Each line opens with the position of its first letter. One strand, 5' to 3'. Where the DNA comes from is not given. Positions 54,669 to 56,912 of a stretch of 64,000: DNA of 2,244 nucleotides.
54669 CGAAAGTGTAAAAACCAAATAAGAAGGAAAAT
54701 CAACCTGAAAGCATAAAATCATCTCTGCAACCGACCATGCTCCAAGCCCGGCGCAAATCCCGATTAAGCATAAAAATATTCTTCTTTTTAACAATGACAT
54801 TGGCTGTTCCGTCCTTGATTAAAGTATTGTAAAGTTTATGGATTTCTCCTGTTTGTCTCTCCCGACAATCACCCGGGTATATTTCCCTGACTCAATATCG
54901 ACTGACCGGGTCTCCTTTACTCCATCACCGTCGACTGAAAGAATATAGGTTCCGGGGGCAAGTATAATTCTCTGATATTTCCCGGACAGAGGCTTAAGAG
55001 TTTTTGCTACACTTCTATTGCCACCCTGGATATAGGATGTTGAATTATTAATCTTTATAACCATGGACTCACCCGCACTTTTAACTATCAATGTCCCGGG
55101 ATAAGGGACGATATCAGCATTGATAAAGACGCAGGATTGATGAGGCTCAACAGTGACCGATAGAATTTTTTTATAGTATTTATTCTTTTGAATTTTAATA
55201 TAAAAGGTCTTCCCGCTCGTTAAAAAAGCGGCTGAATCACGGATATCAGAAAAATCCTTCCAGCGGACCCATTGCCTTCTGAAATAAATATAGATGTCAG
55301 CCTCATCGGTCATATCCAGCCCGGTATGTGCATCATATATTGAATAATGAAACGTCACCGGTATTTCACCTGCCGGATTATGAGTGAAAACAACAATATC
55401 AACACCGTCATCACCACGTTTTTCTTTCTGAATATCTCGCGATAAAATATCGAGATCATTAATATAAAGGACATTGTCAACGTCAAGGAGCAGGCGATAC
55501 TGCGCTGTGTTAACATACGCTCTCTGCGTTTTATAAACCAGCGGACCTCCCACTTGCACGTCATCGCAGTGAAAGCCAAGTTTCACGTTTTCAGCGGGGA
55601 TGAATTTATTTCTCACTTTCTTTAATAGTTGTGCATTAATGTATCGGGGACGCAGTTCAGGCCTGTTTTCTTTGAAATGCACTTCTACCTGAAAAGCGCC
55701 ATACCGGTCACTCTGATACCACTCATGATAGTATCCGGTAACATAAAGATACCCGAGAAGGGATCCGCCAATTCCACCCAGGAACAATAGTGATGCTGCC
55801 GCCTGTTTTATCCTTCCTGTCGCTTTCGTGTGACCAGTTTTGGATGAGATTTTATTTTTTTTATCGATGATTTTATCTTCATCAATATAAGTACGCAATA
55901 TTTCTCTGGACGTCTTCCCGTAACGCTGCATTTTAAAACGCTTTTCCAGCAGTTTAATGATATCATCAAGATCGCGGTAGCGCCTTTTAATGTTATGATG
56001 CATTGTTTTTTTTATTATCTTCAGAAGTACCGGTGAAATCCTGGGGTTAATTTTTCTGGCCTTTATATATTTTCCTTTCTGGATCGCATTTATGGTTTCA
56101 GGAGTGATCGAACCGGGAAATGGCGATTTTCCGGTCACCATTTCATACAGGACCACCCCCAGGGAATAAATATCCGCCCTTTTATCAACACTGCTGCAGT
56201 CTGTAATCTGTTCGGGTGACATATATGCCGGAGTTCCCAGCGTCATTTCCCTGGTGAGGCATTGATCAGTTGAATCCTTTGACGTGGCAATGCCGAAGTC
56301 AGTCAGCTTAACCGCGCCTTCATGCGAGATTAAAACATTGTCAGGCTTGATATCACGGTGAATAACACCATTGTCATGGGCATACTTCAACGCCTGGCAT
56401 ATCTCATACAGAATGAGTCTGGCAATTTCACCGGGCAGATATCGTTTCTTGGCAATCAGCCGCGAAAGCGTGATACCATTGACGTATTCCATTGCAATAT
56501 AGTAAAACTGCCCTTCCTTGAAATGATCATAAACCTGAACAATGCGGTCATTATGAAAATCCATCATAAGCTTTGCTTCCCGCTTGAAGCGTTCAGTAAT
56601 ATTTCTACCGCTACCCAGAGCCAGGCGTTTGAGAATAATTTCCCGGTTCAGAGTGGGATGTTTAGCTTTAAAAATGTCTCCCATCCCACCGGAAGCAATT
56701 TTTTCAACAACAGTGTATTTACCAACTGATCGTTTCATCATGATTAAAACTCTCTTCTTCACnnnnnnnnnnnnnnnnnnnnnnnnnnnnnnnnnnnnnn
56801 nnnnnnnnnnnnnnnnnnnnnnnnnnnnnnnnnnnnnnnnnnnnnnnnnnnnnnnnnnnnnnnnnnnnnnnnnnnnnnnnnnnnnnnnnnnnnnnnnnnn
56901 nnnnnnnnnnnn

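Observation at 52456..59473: Candidate undescribed envelope-to-nucleoid phosphosignalling system (domain X, phosphatase, Ser/Thr kinase, TM-FHA, VWA-TM-FHA; divergent domain X-HU)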

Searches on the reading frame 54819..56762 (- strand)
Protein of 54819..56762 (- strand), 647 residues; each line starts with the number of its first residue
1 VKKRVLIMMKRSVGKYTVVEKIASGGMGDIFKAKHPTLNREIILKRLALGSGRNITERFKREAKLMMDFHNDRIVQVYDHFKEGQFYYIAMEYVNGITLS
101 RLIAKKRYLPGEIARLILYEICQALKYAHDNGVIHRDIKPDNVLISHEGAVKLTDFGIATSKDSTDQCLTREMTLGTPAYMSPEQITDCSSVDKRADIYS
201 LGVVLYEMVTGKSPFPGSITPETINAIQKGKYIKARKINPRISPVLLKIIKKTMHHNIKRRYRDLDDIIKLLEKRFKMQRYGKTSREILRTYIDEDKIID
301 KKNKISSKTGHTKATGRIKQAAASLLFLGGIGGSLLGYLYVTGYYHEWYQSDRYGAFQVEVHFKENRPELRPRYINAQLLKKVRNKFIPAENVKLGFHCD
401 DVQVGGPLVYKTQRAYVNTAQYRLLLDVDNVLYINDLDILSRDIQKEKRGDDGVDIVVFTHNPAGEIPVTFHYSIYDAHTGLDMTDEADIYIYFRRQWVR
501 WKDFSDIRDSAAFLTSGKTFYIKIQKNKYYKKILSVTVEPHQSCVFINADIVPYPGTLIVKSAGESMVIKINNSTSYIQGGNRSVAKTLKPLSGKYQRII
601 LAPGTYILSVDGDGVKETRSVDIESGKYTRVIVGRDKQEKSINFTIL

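Call 3: search_protein_families(library=pfam, proteins=[window:54819-56762:-], max_evalue=0.01)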
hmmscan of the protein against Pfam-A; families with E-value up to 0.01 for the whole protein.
window:54819-56762:- (647 aa): 5 families
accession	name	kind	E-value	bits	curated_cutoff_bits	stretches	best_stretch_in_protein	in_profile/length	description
PF00069.31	Pkinase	-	1.9e-55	188.5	31.7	1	16-262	1-252/263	Protein kinase domain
PF07714.23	PK_Tyr_Ser-Thr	-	1.4e-39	136.4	23.1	1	18-262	3-249/258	Protein tyrosine and serine/threonine kinase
PF03109.22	ABC1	-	1.3e-06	28.2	22.9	1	63-168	121-223/244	ABC1 atypical kinase-like domain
PF14531.12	Kinase-like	-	0.00028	20.7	25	1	111-224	143-259/289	Kinase-like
PF01636.29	APH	-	0.0028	17.9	23.2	0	119-151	155-188/239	Phosphotransferase enzyme family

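Call 6: search_protein_families(library=ncbifam, proteins=[window:54819-56762:-], max_evalue=0.01)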
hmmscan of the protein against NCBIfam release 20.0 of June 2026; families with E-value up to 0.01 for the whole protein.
window:54819-56762:- (647 aa): 20 families
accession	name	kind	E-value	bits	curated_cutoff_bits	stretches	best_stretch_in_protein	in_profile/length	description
NF033483.0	PknB_PASTA_kin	equivalog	8.1e-81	272.7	450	1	14-313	7-305/563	Stk1 family PASTA domain-containing Ser/Thr kinase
NF052427.1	StpK7MSMEG_1200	equivalog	1.6e-44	152.4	900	1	10-267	3-260/601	serine/threonine protein kinase StpK7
NF047741.1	antiphage_MADS6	equivalog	2.8e-44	151.7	460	2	117-287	304-472/612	methylation-associated defense system protein kinase MAD6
NF009651.0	PRK13184.1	equivalog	7.1e-37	126.8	839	1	14-277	2-292/932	serine/threonine-protein kinase PknD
NF038150.1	lanthi_synth_IV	equivalog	6e-32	110.9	650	1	14-309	189-491/851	class IV lanthionine synthetase LanL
TIGR03903.1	TOMM_kin_cyc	equivalog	6.8e-30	103.7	705.75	1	54-220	20-194/1267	TOMM system kinase/cyclase fusion protein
NF053615.1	SerThrKinAfsKStmc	equivalog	1.5e-29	103.2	1300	1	11-224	10-222/809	protein serine/threonine kinase AfsK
NF033442.0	BREX_PglW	equivalog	2.5e-25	88.4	990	1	14-279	512-773/1391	BREX system serine/threonine kinase PglW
NF038151.1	lanthi_synth_III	equivalog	2.7e-19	69.1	575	1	15-210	221-424/833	class III lanthionine synthetase LanKC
NF043056.1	T4SS_LegK1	equivalog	3.5e-17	62.2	550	1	77-207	144-282/516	Dot/Icm T4SS effector kinase LegK1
TIGR03724.2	arch_bud32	equivalog_domain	3.1e-10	39.9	125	1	56-166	37-138/193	KEOPS complex kinase/ATPase Bud32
NF011463.0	PRK14879.1-4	equivalog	7e-09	35.4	188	1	55-165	61-166/237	Kae1-associated kinase Bud32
NF058632.1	SerThrKinPrkT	equivalog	5.7e-08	32.1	280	1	10-161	17-167/322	serine/threonine protein kinase PrkT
NF007174.0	PRK09605.1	equivalog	4e-07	28.9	447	1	55-166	379-480/535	bifunctional N(6)-L-threonylcarbamoyladenine synthase/serine/threonine protein kinase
NF011460.0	PRK14879.1-1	equivalog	1.5e-06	27.6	199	1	56-166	55-164/232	Kae1-associated kinase Bud32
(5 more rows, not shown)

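Call 43: search_protein_families(library=pfam, alignment_id=A4, max_evalue=0.01)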
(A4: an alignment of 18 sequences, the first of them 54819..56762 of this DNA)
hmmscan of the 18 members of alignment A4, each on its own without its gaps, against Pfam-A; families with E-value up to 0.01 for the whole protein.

A. member 1, window:54819-56762:- (647 aa): 5 families
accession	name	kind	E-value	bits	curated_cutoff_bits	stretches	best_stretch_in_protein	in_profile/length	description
PF00069.31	Pkinase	-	1.9e-55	188.5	31.7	1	16-262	1-252/263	Protein kinase domain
PF07714.23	PK_Tyr_Ser-Thr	-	1.4e-39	136.4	23.1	1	18-262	3-249/258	Protein tyrosine and serine/threonine kinase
PF03109.22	ABC1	-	1.3e-06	28.2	22.9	1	63-168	121-223/244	ABC1 atypical kinase-like domain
PF14531.12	Kinase-like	-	0.00028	20.7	25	1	111-224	143-259/289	Kinase-like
PF01636.29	APH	-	0.0028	17.9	23.2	0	119-151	155-188/239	Phosphotransferase enzyme family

B. families by the number of members that match (of 18 scanned): 10 families
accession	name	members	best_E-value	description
PF00069.31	Pkinase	18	3.4e-58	Protein kinase domain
PF07714.23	PK_Tyr_Ser-Thr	18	7.1e-43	Protein tyrosine and serine/threonine kinase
PF03109.22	ABC1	18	2.3e-09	ABC1 atypical kinase-like domain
PF14531.12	Kinase-like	17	3.5e-07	Kinase-like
PF17667.7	Pkinase_fungal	12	2.1e-05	Fungal protein kinase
PF01636.29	APH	12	4.6e-05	Phosphotransferase enzyme family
PF06293.20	Kdo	8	0.00037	Lipopolysaccharide kinase (Kdo/WaaP) family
PF12330.14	Haspin_kinase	5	0.00023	Haspin like kinase domain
PF13620.12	CarboxypepD_reg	1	0.0012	Carboxypeptidase regulatory-like domain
PF01163.29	RIO1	1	0.0021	RIO domain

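Call 47: search_protein_families(library=padloc, proteins=[window:54819-56762:-], max_evalue=0.001)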
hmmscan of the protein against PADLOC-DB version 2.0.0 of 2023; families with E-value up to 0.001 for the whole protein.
window:54819-56762:- (647 aa): 35 families (the best 25 are shown)
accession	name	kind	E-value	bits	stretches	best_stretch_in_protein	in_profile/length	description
PDLC04042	PD-T4-6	-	1.8e-76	255.6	1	12-278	7-275/292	-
PDLC04138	mad6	-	5.3e-74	248.3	1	14-280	51-315/659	mads_6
PDLC04060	PD-T4-6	-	5.3e-74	247.9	1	13-280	7-274/486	-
PDLC04053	PD-T4-6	-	6.7e-70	234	1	10-281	5-277/311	-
PDLC04047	PD-T4-6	-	1.8e-68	229.1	1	10-309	6-305/327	-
PDLC04061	PD-T4-6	-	4.6e-67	225.7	1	12-285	14-292/510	-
PDLC04043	PD-T4-6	-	2.1e-64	216.3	1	11-284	12-286/452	-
PDLC04057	PD-T4-6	-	7.4e-63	211.1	1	14-322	8-320/443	-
PDLC04054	PD-T4-6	-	7.9e-62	207.7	1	13-271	9-269/347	-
PDLC04064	PD-T4-6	-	5.4e-61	204.6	1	8-273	14-278/369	-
PDLC04052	PD-T4-6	-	4.4e-56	189.1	1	13-271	8-272/496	-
PDLC04048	PD-T4-6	-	6.4e-56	188.2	1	13-304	9-300/354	-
PDLC04041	PD-T4-6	-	1.2e-53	180.9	1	13-270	27-288/443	-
PDLC04039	PD-T4-6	-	2.7e-53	179.6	1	13-269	13-269/458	-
PDLC04040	PD-T4-6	-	9.2e-51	171.2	1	23-265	3-255/547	-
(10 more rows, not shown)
